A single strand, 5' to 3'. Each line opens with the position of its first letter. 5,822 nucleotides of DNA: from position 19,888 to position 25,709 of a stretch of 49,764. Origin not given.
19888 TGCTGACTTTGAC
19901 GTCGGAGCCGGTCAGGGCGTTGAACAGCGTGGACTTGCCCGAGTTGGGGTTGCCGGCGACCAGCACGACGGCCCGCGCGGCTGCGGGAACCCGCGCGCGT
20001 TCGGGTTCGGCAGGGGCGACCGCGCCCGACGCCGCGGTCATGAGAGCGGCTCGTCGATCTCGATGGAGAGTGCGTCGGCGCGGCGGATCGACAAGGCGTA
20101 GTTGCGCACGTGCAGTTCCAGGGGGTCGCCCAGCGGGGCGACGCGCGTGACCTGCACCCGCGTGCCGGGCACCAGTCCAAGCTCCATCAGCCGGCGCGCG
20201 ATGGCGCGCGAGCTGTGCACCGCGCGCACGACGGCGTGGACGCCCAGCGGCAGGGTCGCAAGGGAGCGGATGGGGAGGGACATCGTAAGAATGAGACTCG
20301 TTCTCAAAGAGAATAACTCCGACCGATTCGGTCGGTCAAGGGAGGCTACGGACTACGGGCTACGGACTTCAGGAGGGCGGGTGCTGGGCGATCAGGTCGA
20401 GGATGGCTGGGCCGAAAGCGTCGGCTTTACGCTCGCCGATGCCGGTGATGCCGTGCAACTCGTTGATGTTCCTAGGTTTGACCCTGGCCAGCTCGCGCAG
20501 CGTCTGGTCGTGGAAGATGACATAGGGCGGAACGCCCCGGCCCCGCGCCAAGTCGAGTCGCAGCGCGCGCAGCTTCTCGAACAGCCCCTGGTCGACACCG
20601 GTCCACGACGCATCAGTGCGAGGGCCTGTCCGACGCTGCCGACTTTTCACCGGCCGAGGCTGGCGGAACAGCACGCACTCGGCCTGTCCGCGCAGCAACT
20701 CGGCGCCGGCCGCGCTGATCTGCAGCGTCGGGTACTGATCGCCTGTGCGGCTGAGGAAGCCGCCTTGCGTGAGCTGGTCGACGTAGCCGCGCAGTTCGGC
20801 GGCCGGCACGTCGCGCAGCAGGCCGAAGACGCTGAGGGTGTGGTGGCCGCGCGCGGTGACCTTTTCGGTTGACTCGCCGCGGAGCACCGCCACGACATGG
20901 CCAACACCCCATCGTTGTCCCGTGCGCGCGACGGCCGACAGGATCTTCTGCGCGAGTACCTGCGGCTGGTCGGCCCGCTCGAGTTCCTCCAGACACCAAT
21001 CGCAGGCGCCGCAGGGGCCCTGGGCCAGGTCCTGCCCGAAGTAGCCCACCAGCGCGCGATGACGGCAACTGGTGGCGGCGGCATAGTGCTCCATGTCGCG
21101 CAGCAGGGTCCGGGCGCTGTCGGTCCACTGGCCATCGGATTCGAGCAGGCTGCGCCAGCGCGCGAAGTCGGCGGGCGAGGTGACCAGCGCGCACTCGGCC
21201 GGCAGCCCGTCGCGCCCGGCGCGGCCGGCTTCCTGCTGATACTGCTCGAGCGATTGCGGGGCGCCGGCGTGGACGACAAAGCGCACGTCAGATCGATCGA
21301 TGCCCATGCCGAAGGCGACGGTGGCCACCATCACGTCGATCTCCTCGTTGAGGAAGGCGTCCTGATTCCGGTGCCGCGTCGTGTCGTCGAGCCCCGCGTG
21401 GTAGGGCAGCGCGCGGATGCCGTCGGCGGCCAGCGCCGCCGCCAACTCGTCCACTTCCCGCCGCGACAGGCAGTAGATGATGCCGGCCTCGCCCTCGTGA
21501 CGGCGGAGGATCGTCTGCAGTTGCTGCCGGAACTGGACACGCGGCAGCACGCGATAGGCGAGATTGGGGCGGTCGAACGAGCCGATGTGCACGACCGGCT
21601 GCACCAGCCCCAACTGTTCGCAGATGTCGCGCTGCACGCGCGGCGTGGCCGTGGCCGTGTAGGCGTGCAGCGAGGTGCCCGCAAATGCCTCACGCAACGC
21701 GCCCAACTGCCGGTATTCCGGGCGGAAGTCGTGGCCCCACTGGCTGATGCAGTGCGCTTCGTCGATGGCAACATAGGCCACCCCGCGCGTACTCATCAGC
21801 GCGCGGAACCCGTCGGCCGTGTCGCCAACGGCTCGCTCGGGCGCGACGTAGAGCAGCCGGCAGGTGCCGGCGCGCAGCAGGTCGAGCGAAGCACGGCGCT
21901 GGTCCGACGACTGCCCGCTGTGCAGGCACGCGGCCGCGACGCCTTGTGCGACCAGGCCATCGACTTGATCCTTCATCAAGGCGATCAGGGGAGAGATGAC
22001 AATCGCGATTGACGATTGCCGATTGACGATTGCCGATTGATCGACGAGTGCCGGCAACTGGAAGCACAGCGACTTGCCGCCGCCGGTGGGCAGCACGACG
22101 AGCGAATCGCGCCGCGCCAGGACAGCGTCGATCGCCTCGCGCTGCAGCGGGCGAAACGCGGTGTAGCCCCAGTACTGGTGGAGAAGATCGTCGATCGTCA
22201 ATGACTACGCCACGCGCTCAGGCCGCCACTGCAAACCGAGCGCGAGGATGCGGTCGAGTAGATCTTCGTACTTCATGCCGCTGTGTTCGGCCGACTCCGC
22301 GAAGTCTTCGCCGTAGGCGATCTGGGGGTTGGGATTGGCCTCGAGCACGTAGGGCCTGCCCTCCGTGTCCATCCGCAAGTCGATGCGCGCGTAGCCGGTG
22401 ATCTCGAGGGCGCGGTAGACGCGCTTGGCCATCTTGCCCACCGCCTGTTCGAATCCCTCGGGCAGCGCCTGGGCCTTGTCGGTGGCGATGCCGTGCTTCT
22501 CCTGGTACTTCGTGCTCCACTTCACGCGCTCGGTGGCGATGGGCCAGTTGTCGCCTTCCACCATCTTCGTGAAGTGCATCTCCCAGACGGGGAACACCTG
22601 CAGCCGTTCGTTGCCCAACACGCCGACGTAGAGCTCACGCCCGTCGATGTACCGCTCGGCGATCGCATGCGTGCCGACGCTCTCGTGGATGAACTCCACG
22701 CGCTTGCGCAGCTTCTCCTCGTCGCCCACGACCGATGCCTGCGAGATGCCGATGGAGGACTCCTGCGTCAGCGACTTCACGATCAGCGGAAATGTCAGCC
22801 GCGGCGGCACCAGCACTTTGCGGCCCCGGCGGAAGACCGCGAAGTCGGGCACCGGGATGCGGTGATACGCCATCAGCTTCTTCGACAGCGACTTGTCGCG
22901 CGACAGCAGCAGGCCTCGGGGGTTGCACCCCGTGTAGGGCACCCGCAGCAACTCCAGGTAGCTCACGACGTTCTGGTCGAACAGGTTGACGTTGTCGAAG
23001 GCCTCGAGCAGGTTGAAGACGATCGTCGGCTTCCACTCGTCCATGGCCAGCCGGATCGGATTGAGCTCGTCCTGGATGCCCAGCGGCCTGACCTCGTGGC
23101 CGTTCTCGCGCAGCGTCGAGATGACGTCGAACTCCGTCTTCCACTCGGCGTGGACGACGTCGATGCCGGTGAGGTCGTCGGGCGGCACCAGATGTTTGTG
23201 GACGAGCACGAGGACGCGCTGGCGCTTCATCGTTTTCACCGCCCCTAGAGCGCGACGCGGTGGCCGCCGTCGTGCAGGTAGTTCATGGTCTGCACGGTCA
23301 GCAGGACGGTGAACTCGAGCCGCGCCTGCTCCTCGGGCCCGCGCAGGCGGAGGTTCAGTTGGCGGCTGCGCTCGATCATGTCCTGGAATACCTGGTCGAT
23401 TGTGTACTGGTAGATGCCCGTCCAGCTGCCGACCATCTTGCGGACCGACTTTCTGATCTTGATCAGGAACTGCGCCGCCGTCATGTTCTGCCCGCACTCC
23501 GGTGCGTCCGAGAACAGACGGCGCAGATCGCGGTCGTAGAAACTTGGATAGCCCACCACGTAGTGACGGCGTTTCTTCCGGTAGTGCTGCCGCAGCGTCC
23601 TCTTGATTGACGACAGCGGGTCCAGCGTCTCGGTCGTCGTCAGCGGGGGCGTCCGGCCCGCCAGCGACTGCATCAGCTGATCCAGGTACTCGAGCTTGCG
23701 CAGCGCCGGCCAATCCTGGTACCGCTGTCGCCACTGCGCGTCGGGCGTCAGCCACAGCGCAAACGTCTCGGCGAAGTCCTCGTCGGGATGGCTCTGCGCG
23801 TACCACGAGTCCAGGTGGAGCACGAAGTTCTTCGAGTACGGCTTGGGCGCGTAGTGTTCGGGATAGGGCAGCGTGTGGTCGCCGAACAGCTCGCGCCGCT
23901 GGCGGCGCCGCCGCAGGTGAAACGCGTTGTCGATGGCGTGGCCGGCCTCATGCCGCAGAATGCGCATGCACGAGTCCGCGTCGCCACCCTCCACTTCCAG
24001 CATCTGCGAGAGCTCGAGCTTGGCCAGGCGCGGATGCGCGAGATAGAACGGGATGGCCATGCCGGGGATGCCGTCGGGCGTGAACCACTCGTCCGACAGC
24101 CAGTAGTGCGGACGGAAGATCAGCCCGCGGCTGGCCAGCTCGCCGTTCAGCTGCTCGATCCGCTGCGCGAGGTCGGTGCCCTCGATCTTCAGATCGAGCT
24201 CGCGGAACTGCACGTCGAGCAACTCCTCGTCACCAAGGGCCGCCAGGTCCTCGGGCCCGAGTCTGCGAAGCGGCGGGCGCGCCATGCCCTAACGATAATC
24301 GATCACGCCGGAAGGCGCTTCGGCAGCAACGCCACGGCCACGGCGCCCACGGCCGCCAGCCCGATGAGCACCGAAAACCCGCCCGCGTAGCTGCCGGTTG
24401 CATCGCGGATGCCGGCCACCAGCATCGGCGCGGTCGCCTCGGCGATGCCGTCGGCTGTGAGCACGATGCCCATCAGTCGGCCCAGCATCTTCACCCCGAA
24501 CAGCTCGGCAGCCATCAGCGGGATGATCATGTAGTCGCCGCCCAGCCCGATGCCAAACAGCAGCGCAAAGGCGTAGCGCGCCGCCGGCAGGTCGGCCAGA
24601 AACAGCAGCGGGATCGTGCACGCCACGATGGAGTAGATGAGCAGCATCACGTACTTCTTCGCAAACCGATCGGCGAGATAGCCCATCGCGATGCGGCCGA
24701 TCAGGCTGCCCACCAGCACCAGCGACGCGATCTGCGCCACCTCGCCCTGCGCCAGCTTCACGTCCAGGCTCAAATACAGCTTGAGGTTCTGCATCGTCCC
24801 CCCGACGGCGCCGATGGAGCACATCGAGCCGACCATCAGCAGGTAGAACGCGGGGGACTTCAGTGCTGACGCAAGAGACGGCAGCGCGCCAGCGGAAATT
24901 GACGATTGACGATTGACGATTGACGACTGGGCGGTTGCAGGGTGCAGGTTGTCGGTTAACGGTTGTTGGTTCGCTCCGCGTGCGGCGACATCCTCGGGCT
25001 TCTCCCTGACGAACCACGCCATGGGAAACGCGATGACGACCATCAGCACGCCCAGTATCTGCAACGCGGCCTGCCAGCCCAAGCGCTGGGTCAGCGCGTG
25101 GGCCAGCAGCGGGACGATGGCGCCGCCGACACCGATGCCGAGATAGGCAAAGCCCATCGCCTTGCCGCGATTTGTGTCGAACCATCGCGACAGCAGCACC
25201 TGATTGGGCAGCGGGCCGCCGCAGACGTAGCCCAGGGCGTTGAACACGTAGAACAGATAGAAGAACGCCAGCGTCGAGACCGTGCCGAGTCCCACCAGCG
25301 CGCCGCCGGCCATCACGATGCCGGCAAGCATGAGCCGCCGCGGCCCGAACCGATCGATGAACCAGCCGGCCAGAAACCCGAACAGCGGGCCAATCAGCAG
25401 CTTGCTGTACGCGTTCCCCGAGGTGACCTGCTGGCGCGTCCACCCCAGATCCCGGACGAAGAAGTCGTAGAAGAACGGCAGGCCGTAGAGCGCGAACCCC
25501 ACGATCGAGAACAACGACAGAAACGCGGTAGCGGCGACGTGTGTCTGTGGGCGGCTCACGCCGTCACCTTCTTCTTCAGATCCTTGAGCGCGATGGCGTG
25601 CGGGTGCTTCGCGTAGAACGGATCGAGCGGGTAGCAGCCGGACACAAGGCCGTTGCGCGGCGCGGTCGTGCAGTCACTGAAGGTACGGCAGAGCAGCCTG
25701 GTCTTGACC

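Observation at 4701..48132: Intergenic spacers are systematically filled with 7-, 9- and 10-nt tandem arrays from a few recurring families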

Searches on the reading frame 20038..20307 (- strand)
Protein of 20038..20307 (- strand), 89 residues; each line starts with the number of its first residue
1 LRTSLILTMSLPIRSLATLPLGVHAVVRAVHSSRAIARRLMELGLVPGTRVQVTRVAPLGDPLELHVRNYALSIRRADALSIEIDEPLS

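Call 15: search_protein_families(library=pfam, proteins=[window:20038-20307:-])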
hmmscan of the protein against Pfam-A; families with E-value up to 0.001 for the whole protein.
window:20038-20307:- (89 aa): 1 family
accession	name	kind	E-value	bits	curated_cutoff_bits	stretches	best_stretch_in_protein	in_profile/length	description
PF04023.20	FeoA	-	2e-19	69.8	23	1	15-84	2-72/74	FeoA domain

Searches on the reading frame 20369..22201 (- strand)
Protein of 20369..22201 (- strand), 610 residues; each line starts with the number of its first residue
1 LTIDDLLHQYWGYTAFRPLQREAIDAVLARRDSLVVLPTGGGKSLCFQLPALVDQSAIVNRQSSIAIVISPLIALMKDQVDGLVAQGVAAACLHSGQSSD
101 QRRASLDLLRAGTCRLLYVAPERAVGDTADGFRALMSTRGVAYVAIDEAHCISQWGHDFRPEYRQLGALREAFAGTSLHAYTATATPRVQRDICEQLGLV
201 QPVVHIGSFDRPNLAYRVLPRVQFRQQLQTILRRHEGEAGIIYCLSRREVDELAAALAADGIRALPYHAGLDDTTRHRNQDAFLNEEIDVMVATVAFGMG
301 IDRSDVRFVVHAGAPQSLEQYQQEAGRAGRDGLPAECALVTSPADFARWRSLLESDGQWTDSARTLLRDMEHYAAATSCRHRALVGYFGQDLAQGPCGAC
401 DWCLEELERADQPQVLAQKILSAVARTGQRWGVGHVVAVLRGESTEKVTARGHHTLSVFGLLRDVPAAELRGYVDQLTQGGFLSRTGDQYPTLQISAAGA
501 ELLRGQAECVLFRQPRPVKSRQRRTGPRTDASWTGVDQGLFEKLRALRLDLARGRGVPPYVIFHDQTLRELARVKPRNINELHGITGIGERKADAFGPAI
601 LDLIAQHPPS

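Call 15: search_protein_families(library=pfam, proteins=[window:20369-22201:-])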
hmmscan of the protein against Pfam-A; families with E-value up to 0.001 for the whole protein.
window:20369-22201:- (610 aa): 5 families
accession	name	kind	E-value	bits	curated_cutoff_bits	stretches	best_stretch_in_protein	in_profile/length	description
PF09382.16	RQC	-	8.1e-27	93.7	23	1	415-514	9-108/114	RQC domain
PF00270.35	DEAD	-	6.9e-25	88.2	26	1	17-189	1-163/167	DEAD/DEAH box helicase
PF00570.28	HRDC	-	5.4e-23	81.2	23.8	1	538-604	2-68/68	HRDC domain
PF00271.37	Helicase_C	-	6e-23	81.6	23.5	1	226-332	4-110/110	Helicase conserved C-terminal domain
PF16124.10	RecQ_Zn_bind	-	2.2e-12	47.9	25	1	343-404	1-66/66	RecQ zinc-binding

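Call 37: find_homologous_proteins(query=window:20369-22201:-, max_evalue=1e-50)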
Query window:20369-22201:- (610 aa): 8000 proteins with E <= 1e-50 among 8000 candidates; the best 120 are listed.
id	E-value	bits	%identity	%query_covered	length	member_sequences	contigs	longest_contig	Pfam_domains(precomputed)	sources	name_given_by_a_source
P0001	0.0e+0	1277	92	100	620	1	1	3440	PF09382.18,PF00270.36,PF00570.29,PF16124.11,PF00271.38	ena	-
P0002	0.0e+0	1276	92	100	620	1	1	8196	PF09382.18,PF00270.36,PF00570.29,PF16124.11,PF00271.38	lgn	-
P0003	0.0e+0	1262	91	100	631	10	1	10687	PF09382.18,PF00270.36,PF00570.29,PF16124.11,PF00271.38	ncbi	-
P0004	0.0e+0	1235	90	99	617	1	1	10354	PF09382.18,PF00270.36,PF00570.29,PF16124.11,PF00271.38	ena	-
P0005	0.0e+0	1229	90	99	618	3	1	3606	PF09382.18,PF00270.36,PF00570.29,PF16124.11,PF00271.38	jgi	jgi:ATP-dependent DNA helicase RecQ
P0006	0.0e+0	1229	88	100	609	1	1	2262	PF09382.18,PF00270.36,PF00570.29,PF16124.11,PF00271.38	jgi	jgi:ATP-dependent DNA helicase RecQ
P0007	0.0e+0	1223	87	100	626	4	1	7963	PF09382.18,PF00270.36,PF00570.29,PF16124.11,PF00271.38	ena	-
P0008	0.0e+0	1223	89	99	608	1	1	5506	PF09382.18,PF00270.36,PF00570.29,PF16124.11,PF00271.38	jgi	jgi:ATP-dependent DNA helicase RecQ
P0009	0.0e+0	1221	89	99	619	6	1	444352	PF09382.18,PF00270.36,PF00570.29,PF16124.11,PF00271.38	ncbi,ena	-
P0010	0.0e+0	1217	88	99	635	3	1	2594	PF09382.18,PF00270.36,PF00570.29,PF16124.11,PF00271.38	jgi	jgi:ATP-dependent DNA helicase RecQ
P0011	0.0e+0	1216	88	99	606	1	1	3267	PF09382.18,PF00270.36,PF00570.29,PF16124.11,PF00271.38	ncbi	-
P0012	0.0e+0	1190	87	99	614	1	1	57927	PF09382.18,PF00270.36,PF00570.29,PF16124.11,PF00271.38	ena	-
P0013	0.0e+0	1130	79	99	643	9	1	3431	PF09382.18,PF00270.36,PF00570.29,PF16124.11,PF00271.38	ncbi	-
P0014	0.0e+0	1113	80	99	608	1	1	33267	PF09382.18,PF00270.36,PF00570.29,PF16124.11,PF00271.38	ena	-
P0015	0.0e+0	1091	80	99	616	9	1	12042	PF09382.18,PF00270.36,PF00570.29,PF16124.11,PF00271.38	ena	-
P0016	0.0e+0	1090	79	95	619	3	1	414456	PF09382.18,PF00270.36,PF00570.29,PF16124.11,PF00271.38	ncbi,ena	-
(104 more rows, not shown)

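Call 40: find_encoding_contigs(protein=P0009, flank=10000, max_places=2)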
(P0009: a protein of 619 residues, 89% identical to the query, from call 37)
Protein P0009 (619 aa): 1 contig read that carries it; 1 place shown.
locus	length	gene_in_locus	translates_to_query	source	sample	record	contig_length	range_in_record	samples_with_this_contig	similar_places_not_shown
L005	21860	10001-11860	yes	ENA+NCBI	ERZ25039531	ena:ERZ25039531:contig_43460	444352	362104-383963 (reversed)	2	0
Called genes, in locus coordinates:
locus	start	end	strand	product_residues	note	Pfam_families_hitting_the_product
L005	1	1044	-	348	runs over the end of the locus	PF05448:AXE1, PF00326:Peptidase_S9 (faint)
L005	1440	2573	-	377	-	PF02321:OEP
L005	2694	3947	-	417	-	PF07732:Cu-oxidase_3, PF07731:Cu-oxidase_2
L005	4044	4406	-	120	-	-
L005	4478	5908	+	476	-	PF00724:Oxidored_FMN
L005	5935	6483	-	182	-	PF13505:OMP_b-brl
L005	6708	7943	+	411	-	PF00083:Sugar_tr (faint), PF07690:MFS_1, PF03137:OATP, PF07690:MFS_1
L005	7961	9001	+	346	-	PF15887:Peptidase_Mx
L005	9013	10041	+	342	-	PF07478:Dala_Dala_lig_C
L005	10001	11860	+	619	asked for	PF00270:DEAD, PF00271:Helicase_C, PF16124:RecQ_Zn_bind, PF09382:RQC, PF00570:HRDC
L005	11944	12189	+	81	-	PF04023:FeoA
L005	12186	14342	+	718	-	PF01926:MMR_HSR1, PF02421:FeoB_N, PF07670:Gate, PF07664:FeoB_C, PF07670:Gate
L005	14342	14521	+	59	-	-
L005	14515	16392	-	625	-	PF07940:Hepar_II_III_C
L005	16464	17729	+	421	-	PF05977:MFS_3, PF07690:MFS_1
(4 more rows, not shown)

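Call 41: find_encoding_contigs(protein=P0016, flank=10000, max_places=2)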
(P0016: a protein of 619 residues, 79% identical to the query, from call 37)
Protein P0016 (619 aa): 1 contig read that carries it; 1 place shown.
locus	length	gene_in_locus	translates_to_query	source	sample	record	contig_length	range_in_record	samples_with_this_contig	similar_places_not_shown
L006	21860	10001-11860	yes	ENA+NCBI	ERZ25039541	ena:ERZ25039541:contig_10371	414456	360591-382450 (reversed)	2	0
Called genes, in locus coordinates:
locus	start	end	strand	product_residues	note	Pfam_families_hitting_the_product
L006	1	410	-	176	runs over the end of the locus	PF13505:OMP_b-brl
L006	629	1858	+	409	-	PF07690:MFS_1, PF03137:OATP (weak), PF00083:Sugar_tr (weak), PF07690:MFS_1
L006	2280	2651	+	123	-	PF04237:YjbR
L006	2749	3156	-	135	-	PF00903:Glyoxalase, PF06983:3-dmu-9_3-mt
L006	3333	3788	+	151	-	PF00111:Fer2, PF13085:Fer2_3 (weak), PF01799:Fer2_2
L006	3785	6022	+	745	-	PF20256:MoCoBD_2, PF02738:MoCoBD_1, PF20256:MoCoBD_2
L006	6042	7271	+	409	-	PF03137:OATP (faint), PF07690:MFS_1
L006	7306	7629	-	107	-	PF00893:Multi_Drug_Res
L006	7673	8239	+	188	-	-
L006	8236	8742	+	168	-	-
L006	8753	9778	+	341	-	PF07478:Dala_Dala_lig_C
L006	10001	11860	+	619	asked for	PF00270:DEAD, PF00271:Helicase_C, PF16124:RecQ_Zn_bind, PF09382:RQC, PF00570:HRDC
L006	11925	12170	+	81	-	PF04023:FeoA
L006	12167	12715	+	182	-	PF01926:MMR_HSR1, PF02421:FeoB_N, PF09439:SRPRB (weak), PF00350:Dynamin_N (faint)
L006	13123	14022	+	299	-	-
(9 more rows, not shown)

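Call 42: find_encoding_contigs(protein=P0003, flank=10000, max_places=2)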
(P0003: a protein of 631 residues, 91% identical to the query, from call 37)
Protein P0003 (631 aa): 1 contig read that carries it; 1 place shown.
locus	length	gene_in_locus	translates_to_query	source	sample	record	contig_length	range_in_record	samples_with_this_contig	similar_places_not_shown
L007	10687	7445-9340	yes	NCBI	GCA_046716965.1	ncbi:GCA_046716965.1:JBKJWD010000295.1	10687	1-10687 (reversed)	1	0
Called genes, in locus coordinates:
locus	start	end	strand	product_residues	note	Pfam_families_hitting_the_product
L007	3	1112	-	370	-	?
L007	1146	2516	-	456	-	PF05448:AXE1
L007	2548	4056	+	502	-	PF00724:Oxidored_FMN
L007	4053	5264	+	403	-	PF00083:Sugar_tr (faint), PF07690:MFS_1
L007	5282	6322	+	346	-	PF15887:Peptidase_Mx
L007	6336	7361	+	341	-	PF07478:Dala_Dala_lig_C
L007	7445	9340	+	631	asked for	PF00270:DEAD, PF00271:Helicase_C, PF16124:RecQ_Zn_bind, PF09382:RQC, PF00570:HRDC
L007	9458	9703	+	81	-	PF04023:FeoA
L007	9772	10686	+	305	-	?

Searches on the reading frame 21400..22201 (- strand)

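Call 36: search_solved_structures(query=window:21400-22201:-, show_alignments=2, max_evalue=1e-20)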
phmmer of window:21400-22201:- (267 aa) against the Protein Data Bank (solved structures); distinct sequences matched with E-value up to 1e-20: 37.
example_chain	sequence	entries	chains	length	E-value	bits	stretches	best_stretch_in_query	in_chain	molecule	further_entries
4tmu_A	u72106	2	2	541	1.5e-73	250.7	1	6-267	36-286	RecQ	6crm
1oyw_A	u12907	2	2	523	1.8e-70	240.6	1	6-267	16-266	ATP-dependent DNA helicase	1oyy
4q47_A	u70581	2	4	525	1.2e-61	211.8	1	6-267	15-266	DNA helicase RecQ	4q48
7auc_A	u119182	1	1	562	6.1e-54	186.5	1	6-267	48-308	Bloom syndrome protein,Bloom syndrome protein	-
7aud_A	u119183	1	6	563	6.1e-54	186.5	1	6-267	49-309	Bloom syndrome protein,Bloom syndrome protein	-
4o3m_A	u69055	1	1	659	8.7e-54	186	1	6-267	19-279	Bloom syndrome protein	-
4cgz_A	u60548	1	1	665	8.8e-54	185.9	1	6-267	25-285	BLOOM'S SYNDROME HELICASE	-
4cdg_A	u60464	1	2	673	9.1e-54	185.9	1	6-267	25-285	BLOOM SYNDROME PROTEIN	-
9i22_A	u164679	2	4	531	1.8e-45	158.7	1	3-264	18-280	ATP-dependent DNA helicase Q1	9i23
4u7d_A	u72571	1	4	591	2.4e-45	158.3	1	3-264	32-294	ATP-dependent DNA helicase Q1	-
2v1x_A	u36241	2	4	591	2.4e-45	158.3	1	3-264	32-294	ATP-DEPENDENT DNA HELICASE Q1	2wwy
8yrs_A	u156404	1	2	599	2.4e-45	158.3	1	3-264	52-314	ATP-dependent DNA helicase Q1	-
8rl5_A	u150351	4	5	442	7.2e-45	156.7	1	6-267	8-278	ATP-dependent DNA helicase Q5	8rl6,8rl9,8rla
7zms_A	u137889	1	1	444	7.3e-45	156.7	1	6-267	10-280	ATP-dependent DNA helicase Q5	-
5lb5_A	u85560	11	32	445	7.3e-45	156.7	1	6-267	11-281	ATP-dependent DNA helicase Q5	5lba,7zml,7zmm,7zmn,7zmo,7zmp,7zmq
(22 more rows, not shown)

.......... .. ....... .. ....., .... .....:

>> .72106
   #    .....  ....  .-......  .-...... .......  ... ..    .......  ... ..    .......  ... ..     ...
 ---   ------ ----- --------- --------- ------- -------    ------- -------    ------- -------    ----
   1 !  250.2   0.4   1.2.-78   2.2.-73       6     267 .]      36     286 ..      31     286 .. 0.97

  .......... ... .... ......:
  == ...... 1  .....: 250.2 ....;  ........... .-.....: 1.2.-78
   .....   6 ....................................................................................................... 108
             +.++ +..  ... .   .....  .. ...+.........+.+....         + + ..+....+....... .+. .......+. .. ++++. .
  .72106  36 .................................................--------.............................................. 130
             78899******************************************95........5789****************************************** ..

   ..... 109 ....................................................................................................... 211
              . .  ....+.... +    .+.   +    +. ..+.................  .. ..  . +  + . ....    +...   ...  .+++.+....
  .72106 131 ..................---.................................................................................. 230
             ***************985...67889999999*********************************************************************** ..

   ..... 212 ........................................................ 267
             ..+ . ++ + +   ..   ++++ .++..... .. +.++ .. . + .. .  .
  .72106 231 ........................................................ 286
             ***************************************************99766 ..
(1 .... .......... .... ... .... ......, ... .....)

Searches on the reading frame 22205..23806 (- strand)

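Call 15: search_protein_families(library=pfam, proteins=[window:22205-23806:-])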
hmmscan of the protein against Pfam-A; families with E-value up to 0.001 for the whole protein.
window:22205-23806:- (533 aa): 3 families
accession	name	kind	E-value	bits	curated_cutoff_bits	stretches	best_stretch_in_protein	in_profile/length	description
PF07478.18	Dala_Dala_lig_C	-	1.4e-29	103.5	24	1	312-521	2-203/204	D-ala D-ala ligase C-terminus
PF02655.19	ATP-grasp_3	-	0.00025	21.6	23.2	1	363-494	53-157/160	ATP-grasp domain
PF14397.11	ATPgrasp_ST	-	0.00062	19.5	31.4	0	437-497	199-259/278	Sugar-transfer associated ATP-grasp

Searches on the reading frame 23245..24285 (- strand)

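Call 15: search_protein_families(library=pfam, proteins=[window:23245-24285:-])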
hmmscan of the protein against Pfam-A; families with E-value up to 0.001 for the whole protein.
window:23245-24285:- (346 aa): 1 family
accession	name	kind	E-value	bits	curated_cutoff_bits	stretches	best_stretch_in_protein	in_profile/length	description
PF15887.11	Peptidase_Mx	-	6e-09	36.1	27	1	110-179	90-164/236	Putative zinc-binding metallo-peptidase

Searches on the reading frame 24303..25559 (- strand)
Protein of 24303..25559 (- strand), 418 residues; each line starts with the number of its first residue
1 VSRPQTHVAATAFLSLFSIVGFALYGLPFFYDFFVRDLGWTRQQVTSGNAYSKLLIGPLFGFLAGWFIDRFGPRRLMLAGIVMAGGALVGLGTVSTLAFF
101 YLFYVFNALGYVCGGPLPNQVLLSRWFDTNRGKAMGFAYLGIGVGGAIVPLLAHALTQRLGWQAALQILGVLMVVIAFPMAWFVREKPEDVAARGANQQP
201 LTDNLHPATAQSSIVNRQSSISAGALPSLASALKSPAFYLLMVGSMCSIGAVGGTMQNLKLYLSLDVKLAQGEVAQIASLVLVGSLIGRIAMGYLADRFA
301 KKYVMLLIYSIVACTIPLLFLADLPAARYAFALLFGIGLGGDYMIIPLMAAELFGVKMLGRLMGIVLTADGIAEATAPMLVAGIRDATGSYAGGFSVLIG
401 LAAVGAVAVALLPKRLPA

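Call 15: search_protein_families(library=pfam, proteins=[window:24303-25559:-])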
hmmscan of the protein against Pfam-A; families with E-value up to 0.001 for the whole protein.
window:24303-25559:- (418 aa): 3 families
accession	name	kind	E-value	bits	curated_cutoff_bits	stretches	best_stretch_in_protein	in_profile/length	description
PF07690.21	MFS_1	-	9.3e-41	140.3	33.4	2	16-262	4-228/347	Major Facilitator Superfamily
PF00083.30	Sugar_tr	-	2.1e-09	37.2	22.3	1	274-412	48-187/452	Sugar (and other) transporter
PF03137.26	OATP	-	1.4e-08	33.9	25.8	1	162-321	216-379/545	Organic Anion Transporter Polypeptide (OATP) family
